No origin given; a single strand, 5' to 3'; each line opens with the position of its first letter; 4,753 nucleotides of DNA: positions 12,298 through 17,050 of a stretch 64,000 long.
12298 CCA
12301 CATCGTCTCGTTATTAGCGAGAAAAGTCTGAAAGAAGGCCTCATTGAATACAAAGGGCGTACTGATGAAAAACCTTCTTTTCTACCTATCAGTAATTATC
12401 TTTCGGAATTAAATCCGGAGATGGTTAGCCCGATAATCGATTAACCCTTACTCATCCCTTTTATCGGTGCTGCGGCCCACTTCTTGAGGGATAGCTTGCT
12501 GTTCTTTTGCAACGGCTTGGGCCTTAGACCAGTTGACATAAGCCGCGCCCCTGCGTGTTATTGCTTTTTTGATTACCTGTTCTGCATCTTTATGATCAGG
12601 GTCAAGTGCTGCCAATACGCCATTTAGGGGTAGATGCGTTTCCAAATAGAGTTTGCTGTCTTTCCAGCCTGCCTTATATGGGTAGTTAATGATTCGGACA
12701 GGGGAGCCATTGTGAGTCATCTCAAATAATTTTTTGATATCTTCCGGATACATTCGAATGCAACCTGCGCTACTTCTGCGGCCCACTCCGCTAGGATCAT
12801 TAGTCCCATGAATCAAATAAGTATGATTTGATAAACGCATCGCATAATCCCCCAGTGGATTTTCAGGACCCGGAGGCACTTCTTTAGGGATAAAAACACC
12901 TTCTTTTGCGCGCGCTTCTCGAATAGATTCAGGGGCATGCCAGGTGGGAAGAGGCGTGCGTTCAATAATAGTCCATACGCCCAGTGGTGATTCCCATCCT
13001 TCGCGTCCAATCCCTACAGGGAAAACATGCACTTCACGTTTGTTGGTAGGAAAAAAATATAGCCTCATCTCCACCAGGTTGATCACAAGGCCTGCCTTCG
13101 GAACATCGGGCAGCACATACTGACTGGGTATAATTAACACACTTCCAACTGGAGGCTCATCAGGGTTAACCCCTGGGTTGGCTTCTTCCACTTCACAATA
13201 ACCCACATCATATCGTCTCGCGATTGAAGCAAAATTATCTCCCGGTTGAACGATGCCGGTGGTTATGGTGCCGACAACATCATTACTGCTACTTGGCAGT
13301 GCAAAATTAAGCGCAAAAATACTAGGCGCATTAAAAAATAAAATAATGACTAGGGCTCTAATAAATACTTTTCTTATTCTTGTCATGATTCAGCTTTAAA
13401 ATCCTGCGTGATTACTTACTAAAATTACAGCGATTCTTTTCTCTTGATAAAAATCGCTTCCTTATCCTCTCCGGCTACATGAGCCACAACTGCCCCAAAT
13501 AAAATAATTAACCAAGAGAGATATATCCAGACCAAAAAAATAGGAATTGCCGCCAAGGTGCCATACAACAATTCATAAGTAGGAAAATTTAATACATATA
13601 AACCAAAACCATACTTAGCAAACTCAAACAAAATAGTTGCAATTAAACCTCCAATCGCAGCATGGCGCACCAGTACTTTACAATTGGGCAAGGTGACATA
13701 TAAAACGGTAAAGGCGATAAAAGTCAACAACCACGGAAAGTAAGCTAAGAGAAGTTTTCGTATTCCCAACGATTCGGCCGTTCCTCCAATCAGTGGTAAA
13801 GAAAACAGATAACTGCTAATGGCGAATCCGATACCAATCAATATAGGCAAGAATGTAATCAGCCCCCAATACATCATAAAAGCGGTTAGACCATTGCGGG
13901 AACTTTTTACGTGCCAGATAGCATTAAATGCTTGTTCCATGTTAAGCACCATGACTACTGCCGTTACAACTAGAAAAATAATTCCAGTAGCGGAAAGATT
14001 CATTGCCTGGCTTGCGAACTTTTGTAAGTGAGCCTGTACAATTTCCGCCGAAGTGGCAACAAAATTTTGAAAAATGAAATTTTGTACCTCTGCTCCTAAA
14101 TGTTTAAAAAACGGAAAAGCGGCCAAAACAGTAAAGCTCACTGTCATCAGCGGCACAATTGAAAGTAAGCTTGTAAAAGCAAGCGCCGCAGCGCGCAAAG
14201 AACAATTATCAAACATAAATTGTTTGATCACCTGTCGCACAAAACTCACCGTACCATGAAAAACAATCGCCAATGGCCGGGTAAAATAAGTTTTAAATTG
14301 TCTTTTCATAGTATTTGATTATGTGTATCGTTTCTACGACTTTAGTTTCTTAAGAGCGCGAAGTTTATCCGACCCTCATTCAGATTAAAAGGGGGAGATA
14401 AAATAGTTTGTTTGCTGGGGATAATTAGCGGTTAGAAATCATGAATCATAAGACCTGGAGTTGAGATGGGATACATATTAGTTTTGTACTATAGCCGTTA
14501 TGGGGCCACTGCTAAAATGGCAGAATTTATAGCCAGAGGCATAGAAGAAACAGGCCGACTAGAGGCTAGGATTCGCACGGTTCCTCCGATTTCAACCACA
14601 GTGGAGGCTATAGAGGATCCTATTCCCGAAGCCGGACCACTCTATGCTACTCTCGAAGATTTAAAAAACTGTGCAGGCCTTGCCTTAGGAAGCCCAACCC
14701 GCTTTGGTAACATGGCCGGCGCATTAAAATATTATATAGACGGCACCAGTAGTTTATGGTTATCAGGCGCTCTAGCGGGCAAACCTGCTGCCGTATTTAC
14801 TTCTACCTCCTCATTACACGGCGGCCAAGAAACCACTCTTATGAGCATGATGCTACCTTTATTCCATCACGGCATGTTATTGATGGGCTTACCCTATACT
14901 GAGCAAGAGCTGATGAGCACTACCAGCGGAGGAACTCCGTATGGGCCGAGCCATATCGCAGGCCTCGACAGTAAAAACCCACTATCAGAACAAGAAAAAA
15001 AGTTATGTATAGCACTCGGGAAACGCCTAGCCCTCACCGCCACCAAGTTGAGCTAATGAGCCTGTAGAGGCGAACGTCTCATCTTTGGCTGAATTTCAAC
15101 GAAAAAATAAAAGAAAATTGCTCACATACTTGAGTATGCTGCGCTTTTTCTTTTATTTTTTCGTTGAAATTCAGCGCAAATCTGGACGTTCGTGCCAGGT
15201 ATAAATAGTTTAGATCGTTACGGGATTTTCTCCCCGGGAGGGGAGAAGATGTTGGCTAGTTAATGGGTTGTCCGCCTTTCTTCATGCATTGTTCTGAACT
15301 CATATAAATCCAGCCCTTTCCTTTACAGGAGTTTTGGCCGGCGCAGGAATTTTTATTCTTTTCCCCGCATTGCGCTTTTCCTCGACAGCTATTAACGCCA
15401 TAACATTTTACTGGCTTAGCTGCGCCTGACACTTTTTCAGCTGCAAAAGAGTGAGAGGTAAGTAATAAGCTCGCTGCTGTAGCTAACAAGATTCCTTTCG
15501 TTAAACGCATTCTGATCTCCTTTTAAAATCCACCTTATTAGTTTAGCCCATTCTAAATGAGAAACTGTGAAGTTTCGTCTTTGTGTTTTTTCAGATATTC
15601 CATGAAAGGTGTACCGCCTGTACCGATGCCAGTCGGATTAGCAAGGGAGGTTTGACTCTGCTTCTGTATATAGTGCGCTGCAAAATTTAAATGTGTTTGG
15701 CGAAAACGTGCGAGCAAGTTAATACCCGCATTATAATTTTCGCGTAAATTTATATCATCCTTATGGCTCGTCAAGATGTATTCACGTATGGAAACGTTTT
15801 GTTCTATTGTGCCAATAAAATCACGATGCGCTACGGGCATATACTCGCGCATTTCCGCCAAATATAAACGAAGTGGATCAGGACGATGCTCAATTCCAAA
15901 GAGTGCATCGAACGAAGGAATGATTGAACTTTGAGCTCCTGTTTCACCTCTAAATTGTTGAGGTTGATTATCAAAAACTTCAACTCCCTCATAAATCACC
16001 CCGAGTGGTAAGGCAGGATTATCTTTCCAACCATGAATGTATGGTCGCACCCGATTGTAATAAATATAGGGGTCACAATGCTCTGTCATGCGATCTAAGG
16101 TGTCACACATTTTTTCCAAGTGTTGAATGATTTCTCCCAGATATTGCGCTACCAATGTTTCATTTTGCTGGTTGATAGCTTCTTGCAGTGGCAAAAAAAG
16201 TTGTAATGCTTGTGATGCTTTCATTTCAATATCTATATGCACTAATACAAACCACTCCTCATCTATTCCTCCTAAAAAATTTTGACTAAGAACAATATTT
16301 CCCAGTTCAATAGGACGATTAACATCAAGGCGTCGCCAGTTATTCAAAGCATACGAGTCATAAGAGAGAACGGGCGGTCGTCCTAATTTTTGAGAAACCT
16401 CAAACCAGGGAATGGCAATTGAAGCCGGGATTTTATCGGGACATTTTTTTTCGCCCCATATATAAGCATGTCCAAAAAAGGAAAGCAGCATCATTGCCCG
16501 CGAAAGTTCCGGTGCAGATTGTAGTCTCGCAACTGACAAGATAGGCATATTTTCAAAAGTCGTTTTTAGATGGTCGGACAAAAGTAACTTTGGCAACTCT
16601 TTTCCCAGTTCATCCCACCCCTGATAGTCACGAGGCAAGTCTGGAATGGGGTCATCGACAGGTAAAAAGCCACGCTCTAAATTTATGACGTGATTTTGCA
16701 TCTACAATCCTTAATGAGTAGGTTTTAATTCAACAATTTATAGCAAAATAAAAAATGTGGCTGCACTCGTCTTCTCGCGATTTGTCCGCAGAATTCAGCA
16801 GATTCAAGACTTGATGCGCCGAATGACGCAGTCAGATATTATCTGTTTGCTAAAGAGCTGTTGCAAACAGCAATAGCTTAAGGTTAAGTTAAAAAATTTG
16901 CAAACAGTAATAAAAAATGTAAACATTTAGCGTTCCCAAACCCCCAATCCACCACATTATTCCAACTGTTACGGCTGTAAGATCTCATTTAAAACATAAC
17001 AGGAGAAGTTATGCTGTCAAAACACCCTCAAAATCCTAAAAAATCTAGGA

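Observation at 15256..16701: Bacterial indoleamine-2,3-dioxygenase homolog co-transcribed with an orphan bufferin-like (DUF2282-type) Cys-rich secreted peptide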

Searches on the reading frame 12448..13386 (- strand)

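Call 3: search_protein_families(library=pfam, proteins=[window:12448-13386:-], max_evalue=0.1)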
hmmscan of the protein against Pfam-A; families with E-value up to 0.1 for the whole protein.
window:12448-13386:- (312 aa): 2 families
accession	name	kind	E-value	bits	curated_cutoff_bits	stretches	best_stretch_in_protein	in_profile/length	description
PF03734.19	YkuD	-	7.3e-22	79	23.4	1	100-232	4-146/146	L,D-transpeptidase catalytic domain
PF01476.26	LysM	-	4.8e-08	33.3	20.9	1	46-87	3-43/43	LysM domain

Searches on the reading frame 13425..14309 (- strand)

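Call 3: search_protein_families(library=pfam, proteins=[window:13425-14309:-], max_evalue=0.1)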
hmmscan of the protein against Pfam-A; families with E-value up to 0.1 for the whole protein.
window:13425-14309:- (294 aa): 2 families
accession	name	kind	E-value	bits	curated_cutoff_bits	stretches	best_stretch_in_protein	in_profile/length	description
PF03631.20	Virul_fac_BrkB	-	8.6e-63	212.8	33.7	1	34-279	3-255/259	Virulence factor BrkB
PF06685.17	DUF1186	-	0.0069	16.4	22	1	10-127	102-218/247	Protein of unknown function (DUF1186)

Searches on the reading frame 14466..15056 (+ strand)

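Call 3: search_protein_families(library=pfam, proteins=[window:14466-15056:+], max_evalue=0.1)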
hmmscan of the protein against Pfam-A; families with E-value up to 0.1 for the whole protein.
window:14466-15056:+ (196 aa): 3 families
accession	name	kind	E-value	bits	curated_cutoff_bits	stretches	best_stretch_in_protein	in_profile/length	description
PF03358.20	FMN_red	-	1.6e-09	37.9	24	1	13-140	14-140/152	NADPH-dependent FMN reductase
PF12724.12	Flavodoxin_5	-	0.00014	22.6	27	1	5-30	1-26/145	Flavodoxin domain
PF00258.30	Flavodoxin_1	-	0.00096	19.8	25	1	6-45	1-39/143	Flavodoxin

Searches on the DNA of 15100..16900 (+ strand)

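Call 6: search_dna_similar(query=window:15100-16900:+, collection=plasmids, mode=near)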
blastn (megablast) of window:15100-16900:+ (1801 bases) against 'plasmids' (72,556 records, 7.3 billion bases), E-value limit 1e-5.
No match.
